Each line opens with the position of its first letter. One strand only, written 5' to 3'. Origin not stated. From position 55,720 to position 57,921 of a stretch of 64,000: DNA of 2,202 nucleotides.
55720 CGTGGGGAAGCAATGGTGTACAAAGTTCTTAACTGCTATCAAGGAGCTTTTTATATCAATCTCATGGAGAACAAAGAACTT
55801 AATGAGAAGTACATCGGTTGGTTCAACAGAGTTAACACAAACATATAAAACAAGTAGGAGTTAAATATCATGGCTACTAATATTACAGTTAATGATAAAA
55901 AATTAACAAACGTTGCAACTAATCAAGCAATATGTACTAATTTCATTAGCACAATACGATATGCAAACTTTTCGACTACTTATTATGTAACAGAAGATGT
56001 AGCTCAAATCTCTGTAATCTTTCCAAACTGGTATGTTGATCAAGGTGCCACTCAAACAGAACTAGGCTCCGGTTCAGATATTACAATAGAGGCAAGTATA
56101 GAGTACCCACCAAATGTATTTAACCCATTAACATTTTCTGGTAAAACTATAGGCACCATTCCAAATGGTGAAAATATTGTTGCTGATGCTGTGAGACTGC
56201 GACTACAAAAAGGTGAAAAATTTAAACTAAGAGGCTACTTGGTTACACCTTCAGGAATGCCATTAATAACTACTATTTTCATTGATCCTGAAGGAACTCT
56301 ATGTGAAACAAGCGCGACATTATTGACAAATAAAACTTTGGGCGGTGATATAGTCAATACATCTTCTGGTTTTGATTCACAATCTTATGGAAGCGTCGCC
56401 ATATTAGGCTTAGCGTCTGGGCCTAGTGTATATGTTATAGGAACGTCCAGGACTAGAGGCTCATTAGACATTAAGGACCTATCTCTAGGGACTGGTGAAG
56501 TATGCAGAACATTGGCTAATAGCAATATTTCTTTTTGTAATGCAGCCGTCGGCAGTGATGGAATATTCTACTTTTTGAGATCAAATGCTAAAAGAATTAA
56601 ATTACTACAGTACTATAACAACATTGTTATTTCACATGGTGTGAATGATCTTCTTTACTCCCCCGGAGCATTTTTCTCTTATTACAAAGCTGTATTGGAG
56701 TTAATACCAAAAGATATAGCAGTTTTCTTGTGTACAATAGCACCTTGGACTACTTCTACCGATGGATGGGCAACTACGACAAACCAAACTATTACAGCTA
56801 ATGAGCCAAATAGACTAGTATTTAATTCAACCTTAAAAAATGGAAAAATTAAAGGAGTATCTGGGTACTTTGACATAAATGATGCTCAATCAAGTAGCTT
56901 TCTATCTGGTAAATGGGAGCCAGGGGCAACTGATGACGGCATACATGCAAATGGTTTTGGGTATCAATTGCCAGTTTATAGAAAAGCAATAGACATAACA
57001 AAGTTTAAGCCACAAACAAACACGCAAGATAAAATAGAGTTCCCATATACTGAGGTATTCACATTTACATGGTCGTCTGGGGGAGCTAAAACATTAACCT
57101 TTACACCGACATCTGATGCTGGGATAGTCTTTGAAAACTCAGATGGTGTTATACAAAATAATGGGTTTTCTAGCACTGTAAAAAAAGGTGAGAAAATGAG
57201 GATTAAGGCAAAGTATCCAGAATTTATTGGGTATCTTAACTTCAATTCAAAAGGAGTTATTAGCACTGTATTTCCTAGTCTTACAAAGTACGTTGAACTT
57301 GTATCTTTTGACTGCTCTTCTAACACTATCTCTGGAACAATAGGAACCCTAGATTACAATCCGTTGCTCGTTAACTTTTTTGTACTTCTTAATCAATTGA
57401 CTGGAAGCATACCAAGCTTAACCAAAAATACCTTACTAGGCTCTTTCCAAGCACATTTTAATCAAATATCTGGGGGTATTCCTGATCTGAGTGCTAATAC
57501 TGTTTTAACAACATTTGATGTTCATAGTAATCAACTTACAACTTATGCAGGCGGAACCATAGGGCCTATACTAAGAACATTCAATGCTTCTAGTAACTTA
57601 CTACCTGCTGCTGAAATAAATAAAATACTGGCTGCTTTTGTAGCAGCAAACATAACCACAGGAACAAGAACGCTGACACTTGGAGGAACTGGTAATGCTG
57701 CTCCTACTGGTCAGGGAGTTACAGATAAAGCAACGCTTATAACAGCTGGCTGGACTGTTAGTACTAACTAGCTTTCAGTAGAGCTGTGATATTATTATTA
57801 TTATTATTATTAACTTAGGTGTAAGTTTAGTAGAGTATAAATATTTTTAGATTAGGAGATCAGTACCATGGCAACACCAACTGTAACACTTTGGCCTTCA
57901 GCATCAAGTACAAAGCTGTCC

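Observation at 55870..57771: Tail fibre combining SGNH esterase blocks with plant-type LRR-like repeats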

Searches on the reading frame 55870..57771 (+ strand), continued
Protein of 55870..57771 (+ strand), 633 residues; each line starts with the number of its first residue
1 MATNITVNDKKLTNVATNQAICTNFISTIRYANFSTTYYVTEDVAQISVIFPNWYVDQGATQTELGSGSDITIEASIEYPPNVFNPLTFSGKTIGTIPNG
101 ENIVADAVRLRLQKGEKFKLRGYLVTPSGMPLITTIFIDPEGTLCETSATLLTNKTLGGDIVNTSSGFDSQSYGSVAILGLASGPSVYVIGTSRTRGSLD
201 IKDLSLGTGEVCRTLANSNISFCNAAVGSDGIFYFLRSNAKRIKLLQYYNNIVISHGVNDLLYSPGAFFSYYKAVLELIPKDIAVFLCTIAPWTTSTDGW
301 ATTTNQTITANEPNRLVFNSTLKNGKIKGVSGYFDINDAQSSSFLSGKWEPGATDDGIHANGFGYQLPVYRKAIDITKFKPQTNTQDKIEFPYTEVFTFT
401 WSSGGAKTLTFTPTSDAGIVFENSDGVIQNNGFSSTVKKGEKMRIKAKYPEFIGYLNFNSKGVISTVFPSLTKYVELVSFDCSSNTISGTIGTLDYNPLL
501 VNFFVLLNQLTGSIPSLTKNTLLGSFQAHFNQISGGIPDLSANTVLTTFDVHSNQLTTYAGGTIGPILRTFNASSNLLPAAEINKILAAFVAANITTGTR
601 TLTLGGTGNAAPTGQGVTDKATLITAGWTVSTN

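Call 81: find_encoding_contigs(protein=P0012, flank=8000, max_places=2)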
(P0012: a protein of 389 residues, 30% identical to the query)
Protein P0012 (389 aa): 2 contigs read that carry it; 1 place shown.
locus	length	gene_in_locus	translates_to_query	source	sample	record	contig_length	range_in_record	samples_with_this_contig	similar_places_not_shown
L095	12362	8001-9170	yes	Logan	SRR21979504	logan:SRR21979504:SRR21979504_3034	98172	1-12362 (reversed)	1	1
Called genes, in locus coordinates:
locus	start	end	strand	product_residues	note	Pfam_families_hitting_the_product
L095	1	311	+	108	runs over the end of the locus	-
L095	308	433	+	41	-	-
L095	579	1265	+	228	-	-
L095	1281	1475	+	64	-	-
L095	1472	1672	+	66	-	-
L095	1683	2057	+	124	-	-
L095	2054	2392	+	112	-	-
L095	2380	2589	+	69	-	-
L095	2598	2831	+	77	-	-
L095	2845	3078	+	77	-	-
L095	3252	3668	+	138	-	-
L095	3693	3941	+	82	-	-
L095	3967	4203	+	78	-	-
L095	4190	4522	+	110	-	-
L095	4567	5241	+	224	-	-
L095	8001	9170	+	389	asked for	PF13472:Lipase_GDSL_2 (faint)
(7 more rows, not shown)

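Call 82: find_encoding_contigs(protein=P0007, flank=8000, max_places=2)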
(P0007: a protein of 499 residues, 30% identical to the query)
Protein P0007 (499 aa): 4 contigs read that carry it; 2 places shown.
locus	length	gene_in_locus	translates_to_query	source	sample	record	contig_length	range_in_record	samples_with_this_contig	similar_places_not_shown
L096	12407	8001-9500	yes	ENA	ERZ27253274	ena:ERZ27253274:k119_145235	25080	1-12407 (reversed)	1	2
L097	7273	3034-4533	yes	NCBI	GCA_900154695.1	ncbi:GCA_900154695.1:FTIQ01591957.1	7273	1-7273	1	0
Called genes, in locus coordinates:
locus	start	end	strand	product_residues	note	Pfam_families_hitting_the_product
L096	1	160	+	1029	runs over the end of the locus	-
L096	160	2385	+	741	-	PF13884:Peptidase_S74 (faint)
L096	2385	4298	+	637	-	-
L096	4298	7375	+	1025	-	-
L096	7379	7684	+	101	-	-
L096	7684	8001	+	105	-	-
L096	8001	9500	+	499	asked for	-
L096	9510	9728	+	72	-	-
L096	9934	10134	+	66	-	-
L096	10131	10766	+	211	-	-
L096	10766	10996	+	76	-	-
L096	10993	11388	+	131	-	-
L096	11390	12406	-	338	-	?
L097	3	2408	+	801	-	?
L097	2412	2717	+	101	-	-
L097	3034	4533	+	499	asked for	-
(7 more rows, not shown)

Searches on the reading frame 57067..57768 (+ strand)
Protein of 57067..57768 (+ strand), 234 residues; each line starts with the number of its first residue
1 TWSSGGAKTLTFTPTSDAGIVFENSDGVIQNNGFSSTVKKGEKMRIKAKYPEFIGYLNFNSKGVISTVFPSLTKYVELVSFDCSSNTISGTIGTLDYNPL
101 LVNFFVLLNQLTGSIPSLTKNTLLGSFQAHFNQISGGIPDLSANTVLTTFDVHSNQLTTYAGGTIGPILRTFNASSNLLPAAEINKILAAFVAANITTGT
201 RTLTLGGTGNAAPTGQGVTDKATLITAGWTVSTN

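Call 13: search_solved_structures(query=window:57067-57768:+, max_evalue=10, show_alignments=3)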
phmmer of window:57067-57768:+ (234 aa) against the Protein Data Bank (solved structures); distinct sequences matched with E-value up to 10: 65 (the best 60 are shown).
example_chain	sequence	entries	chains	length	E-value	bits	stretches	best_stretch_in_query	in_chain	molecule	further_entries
8yaa_A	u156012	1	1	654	1.1e-17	68.2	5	63-168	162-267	MDIS1-interacting receptor like kinase 2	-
8wec_A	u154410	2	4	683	1.3e-17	68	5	62-168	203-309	MDIS1-interacting receptor like kinase 2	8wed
8web_A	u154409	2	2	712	1.5e-17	67.8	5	62-168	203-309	MDIS1-interacting receptor like kinase 2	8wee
8wef_A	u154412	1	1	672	5.9e-14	56.1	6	48-172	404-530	MALE DISCOVERER 1-INTERACTING RECEPTOR-LIKE KINASE 2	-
8weh_A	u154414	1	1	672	7.7e-14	55.7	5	47-172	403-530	MALE DISCOVERER 1-INTERACTING RECEPTOR-LIKE KINASE 2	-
6s6q_A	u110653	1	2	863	3.9e-12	50.1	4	57-170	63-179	LRR receptor-like serine/threonine-protein kinase GSO1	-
9wum_A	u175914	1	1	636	1.8e-11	47.9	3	29-159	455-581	AT5G25930 protein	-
9w1s_A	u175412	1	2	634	2.3e-10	44.3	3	59-168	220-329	AT5G25930 protein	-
5gr8_A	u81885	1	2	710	1.4e-09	41.7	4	53-157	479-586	Leucine-rich repeat receptor-like protein kinase PEPR1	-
4mn8_A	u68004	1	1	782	2.3e-09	41.1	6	55-160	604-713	LRR receptor-like serine/threonine-protein kinase FLS2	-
5xkn_A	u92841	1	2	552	5.7e-09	39.8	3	54-166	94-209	LRR receptor-like serine/threonine-protein kinase ERL2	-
7brc_A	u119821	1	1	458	7.6e-09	39.3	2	76-179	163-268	Receptor-like kinase TMK3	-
5ixo_A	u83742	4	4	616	1.9e-08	38.1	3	93-161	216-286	Receptor-like protein kinase 5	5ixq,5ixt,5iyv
4mna_A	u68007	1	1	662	2e-08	38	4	60-161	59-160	LRR receptor-like serine/threonine-protein kinase FLS2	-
5hyx_B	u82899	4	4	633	3.2e-08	37.3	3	64-166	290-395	Probable LRR receptor-like serine/threonine-protein kinase At4g26540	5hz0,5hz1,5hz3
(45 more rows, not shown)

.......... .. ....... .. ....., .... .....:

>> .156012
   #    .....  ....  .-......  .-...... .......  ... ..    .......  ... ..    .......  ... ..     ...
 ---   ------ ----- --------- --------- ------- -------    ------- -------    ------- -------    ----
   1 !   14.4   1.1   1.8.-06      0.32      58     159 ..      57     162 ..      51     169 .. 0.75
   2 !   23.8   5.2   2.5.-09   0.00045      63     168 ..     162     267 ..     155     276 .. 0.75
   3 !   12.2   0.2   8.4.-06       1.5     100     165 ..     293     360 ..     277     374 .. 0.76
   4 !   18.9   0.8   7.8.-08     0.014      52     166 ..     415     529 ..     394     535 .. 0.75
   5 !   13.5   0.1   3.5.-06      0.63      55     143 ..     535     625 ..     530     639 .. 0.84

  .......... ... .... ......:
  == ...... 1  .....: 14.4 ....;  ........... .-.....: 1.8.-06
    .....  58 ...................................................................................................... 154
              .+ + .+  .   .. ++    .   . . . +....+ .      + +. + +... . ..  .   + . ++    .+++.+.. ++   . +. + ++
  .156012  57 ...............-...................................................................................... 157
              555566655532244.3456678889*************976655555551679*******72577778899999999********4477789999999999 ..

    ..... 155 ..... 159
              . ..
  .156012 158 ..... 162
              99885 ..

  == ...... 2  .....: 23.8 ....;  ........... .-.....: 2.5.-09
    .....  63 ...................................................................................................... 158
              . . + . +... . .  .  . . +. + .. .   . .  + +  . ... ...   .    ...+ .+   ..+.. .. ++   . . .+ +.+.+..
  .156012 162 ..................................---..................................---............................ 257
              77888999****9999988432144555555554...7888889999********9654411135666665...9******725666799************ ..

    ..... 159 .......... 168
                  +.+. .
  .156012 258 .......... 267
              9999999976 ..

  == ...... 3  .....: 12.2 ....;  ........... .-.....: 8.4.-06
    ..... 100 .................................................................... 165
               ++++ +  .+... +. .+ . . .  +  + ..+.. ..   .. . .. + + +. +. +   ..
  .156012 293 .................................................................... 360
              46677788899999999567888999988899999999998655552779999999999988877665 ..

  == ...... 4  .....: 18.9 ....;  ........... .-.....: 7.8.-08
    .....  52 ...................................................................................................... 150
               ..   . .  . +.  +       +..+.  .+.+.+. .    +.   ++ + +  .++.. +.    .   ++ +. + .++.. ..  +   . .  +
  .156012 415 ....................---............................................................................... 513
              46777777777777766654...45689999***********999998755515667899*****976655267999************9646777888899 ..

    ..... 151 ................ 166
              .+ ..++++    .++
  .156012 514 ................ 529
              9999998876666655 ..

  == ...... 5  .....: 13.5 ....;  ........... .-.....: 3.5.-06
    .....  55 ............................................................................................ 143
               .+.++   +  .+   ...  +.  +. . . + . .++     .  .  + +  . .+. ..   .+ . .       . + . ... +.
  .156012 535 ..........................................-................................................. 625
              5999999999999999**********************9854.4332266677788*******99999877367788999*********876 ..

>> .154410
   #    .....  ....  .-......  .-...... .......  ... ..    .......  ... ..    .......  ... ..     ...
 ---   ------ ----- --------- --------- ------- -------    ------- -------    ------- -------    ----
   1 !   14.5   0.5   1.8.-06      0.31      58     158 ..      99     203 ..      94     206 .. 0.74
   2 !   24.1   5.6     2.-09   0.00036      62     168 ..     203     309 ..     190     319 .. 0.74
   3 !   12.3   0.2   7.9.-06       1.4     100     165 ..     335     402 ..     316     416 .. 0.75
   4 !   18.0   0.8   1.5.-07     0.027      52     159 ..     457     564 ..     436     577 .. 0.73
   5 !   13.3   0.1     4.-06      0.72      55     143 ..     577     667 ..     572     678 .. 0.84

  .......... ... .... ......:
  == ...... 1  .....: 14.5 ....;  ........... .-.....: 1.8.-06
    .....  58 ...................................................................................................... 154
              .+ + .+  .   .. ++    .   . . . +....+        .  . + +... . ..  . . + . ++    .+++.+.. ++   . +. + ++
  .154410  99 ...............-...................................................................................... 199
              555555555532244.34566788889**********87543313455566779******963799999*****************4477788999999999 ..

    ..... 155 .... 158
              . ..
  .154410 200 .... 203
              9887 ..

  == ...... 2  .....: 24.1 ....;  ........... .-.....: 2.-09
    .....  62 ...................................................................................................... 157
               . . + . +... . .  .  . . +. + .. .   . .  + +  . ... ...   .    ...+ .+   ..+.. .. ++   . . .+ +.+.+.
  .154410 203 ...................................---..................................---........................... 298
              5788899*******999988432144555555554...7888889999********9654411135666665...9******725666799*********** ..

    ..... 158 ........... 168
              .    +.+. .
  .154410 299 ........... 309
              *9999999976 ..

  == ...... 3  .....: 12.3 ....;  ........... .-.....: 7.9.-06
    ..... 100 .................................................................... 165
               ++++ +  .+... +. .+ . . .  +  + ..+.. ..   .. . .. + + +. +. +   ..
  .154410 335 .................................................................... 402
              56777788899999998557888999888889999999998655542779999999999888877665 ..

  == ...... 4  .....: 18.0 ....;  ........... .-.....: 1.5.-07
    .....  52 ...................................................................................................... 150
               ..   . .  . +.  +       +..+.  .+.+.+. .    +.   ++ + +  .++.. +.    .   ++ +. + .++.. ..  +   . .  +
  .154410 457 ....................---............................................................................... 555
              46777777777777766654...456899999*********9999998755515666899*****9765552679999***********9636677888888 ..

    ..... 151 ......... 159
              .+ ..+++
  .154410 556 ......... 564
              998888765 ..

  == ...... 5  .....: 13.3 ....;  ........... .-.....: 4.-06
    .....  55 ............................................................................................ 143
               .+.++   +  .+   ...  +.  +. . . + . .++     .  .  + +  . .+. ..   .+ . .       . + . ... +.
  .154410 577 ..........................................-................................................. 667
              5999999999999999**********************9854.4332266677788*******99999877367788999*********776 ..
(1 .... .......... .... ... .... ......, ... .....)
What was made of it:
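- On Plant-specific (PS) class LRR: The PDB sequence matches are almost all plant LRR proteins (call 13).
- Closest known: Plant-specific. Same: Nearly all of the 65 PDB sequence matches (60 listed) are plant LRR proteins, best E 1e-17 (call 13).
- Checked: phmmer of the C-terminus against plant LRR receptor kinases E 1e-17 (call 13).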

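Call 15: find_homologous_proteins(query=window:57067-57768:+, max_evalue=0.01)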
Query window:57067-57768:+ (234 aa): 160 proteins with E <= 0.01 among 800 candidates; the best 120 are listed.
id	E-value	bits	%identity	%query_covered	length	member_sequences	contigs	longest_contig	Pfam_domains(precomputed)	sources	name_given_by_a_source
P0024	7.4e-69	250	55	71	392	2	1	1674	PF01462.24,PF00560.40,PF12799.14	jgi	jgi:Leucine-rich repeat (LRR) protein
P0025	2.2e-68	249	53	73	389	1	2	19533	PF21923.2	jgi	jgi:hypothetical protein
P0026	1.3e-62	230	48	71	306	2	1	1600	PF12799.14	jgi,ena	jgi:hypothetical protein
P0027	7.6e-62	227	55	71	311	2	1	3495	PF00560.40,PF12799.14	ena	-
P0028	4.5e-59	218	54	71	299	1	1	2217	PF00560.40,PF12799.14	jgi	jgi:hypothetical protein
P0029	6.5e-56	208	49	73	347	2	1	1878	-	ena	-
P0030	2.9e-55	206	50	71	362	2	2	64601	PF24141.2,PF00560.40,PF12799.14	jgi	-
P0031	4.6e-54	202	46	75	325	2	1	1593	PF12799.14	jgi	jgi:hypothetical protein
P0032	5.1e-52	195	55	67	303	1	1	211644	-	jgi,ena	jgi:hypothetical protein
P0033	5.9e-52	195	51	71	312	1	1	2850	PF12799.14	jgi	jgi:hypothetical protein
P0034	4.9e-51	192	46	100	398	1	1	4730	PF12799.14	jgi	-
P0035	1.4e-50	191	55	71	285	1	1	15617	PF12799.14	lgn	-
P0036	3.6e-50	189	54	71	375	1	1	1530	PF12799.14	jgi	jgi:hypothetical protein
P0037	5.1e-50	189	53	71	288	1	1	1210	PF12799.14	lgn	-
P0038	5.1e-50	189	52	71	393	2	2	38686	PF12799.14,PF23211.1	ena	-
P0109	9.6e-36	142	41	99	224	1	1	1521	-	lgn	-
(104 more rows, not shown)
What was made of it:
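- Checked: 160 homologues of the C-terminus at about 50% identity (call 15).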

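Call 19: search_dna_similar(query=window:57067-57768:+, collection=phages, mode=protein, max_evalue=0.01, max_rows=40)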
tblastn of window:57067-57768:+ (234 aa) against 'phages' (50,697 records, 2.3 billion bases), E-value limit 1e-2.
No match.
